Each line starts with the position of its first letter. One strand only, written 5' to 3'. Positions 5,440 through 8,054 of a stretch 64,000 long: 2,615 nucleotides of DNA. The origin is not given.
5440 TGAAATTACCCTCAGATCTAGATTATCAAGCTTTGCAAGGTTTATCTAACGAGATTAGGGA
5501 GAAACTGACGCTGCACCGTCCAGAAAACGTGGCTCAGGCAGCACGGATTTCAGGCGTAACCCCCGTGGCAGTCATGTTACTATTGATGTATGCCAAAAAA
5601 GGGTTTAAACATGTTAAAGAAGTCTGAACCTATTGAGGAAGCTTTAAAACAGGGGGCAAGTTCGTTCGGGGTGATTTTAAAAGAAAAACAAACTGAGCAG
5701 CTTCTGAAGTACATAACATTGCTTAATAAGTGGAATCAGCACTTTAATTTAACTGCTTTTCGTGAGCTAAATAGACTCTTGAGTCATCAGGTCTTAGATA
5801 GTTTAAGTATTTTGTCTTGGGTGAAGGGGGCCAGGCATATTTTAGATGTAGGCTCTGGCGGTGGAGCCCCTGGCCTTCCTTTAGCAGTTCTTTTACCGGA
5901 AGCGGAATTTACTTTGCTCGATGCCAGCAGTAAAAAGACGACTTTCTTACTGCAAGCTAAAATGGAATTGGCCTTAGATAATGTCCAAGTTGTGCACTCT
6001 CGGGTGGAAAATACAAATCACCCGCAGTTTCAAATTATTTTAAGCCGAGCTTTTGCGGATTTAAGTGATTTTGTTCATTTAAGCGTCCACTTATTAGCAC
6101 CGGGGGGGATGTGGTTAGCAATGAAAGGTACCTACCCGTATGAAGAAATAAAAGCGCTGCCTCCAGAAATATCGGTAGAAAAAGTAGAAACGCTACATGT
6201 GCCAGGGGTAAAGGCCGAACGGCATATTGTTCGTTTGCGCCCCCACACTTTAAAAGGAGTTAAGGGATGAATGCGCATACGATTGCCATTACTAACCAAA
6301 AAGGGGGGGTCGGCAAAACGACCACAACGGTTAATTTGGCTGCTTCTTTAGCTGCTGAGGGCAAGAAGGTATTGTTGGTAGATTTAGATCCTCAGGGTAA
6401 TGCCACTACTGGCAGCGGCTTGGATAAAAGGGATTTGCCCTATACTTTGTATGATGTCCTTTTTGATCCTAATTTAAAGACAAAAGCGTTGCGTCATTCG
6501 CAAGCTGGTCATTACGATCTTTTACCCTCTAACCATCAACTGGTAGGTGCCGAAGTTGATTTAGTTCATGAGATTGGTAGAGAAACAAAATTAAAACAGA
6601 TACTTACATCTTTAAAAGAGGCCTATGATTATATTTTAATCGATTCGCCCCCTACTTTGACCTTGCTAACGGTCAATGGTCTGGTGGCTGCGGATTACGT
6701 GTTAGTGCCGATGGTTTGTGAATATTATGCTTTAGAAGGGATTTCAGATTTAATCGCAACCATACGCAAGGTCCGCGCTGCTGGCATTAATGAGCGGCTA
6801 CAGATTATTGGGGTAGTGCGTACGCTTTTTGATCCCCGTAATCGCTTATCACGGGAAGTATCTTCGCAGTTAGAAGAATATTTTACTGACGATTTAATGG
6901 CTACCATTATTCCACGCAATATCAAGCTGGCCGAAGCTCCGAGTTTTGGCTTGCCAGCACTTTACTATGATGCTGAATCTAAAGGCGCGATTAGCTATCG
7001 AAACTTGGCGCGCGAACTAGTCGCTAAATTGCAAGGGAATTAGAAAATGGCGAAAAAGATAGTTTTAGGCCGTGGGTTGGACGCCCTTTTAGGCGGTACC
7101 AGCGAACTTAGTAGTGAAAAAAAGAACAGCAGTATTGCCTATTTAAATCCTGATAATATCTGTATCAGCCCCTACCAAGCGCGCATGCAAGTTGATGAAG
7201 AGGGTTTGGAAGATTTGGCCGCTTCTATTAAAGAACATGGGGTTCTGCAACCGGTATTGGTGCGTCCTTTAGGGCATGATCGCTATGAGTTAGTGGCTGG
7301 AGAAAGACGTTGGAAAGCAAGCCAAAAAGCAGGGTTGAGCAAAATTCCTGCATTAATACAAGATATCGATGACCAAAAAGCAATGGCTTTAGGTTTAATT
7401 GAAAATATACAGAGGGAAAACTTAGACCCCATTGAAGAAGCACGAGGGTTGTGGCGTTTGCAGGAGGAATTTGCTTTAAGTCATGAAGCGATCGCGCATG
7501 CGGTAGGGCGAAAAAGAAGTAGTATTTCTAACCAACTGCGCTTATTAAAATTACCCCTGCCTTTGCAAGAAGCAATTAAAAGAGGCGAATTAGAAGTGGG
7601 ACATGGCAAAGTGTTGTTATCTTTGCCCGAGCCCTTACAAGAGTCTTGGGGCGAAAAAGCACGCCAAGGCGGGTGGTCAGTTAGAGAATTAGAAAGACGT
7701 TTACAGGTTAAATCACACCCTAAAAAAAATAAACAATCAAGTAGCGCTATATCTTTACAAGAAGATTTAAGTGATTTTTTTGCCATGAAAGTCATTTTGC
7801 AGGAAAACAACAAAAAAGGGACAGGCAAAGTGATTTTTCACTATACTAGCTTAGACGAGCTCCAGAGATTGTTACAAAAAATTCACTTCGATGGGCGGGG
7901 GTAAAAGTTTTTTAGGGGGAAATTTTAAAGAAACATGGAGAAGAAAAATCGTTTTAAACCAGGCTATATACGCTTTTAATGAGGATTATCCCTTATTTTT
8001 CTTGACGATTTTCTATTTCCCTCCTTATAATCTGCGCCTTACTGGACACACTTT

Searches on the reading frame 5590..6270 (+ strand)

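Call 11: search_protein_families(library=ncbifam, proteins=[window:5590-6270:+], max_evalue=1e-10)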
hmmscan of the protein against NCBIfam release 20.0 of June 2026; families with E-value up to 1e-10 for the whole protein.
window:5590-6270:+ (226 aa): 1 family
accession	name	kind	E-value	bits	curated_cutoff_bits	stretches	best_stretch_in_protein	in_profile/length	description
TIGR00138.1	rsmG_gidB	equivalog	1.6e-54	184.3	99.5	1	39-216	2-181/183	16S rRNA (guanine(527)-N(7))-methyltransferase RsmG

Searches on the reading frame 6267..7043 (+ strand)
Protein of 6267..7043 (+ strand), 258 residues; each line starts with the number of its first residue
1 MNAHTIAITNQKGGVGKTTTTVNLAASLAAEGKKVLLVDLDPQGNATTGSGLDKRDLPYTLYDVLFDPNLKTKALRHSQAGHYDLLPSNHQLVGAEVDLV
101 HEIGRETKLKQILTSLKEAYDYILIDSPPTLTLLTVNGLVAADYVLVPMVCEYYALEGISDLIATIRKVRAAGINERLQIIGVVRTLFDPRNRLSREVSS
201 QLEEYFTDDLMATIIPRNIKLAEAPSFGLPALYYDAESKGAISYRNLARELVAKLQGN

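Call 11: search_protein_families(library=ncbifam, proteins=[window:6267-7043:+], max_evalue=1e-10)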
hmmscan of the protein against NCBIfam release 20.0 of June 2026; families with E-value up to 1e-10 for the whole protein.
window:6267-7043:+ (258 aa): 11 families
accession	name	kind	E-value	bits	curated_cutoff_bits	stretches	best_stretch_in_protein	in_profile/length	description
NF041546.1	ParA_partition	equivalog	3e-32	111.8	180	2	5-56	1-52/203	ParA family partition ATPase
NF041283.1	PrgP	equivalog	5e-28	98.2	400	1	4-221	3-228/297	ParA superfamily DNA segregation protein PrgP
TIGR03453.1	partition_RepA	equivalog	9.2e-26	90.6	348.45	1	5-220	106-339/387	plasmid partitioning protein RepA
TIGR01969.1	minD_arch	subfamily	5e-24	84.8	201.75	1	5-253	2-232/251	cell division ATPase MinD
TIGR01968.1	minD_bact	equivalog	2.4e-21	76.3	212.9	1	4-252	2-237/261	septum site-determining protein MinD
TIGR03371.1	cellulose_yhjQ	equivalog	5.8e-20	71.8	157.85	1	4-255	2-245/246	cellulose biosynthesis protein BcsQ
NF010443.0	PRK13869.1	subfamily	2.5e-19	69.4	446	1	5-214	123-350/405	plasmid-partitioning protein RepA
NF010259.0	PRK13705.1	equivalog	2.2e-13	49.9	725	1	4-159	107-274/388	plasmid-partitioning protein SopA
NF047398.1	AAA_KGGVGR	domain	3.1e-12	47.2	90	1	4-128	3-150/190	KGGVGR-motif variant AAA ATPase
TIGR01007.1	eps_fam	subfamily_domain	4.6e-12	45.9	108.05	1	4-133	18-141/204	polysaccharide biosynthesis tyrosine autokinase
TIGR03018.1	pepcterm_TyrKin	hypoth_equivalog_domain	3.3e-11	42.9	230.65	1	2-139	34-168/207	XrtA-associated tyrosine autokinase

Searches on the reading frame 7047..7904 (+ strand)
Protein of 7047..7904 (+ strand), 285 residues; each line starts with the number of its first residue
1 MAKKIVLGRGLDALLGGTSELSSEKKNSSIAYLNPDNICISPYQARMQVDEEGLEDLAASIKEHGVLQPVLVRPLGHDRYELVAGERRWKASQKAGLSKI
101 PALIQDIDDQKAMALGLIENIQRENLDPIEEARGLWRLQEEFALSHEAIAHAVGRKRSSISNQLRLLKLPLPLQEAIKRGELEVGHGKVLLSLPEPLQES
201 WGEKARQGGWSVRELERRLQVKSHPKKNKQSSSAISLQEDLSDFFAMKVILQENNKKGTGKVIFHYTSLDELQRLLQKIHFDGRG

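Call 11: search_protein_families(library=ncbifam, proteins=[window:7047-7904:+], max_evalue=1e-10)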
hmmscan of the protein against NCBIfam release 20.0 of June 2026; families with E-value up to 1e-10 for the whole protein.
window:7047-7904:+ (285 aa): 5 families
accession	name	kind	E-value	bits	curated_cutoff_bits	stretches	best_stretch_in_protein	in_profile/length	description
TIGR04285.1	nucleoid_noc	exception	4.5e-57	193.3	315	1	30-236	2-210/255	nucleoid occlusion protein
TIGR00180.1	parB_part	domain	6e-52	176.1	58.45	1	31-195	6-174/186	ParB/RepB/Spo0J family partition protein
TIGR03734.1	PRTRC_parB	hypoth_equivalog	3.2e-32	111.8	278.6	1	45-218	8-185/555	PRTRC system ParB family protein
TIGR03454.1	partition_RepB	equivalog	5.1e-22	78.7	201.5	1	26-175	60-210/325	plasmid partitioning protein RepB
NF010406.0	PRK13832.1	subfamily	6.2e-15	54.7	640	1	42-180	16-156/578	plasmid partitioning protein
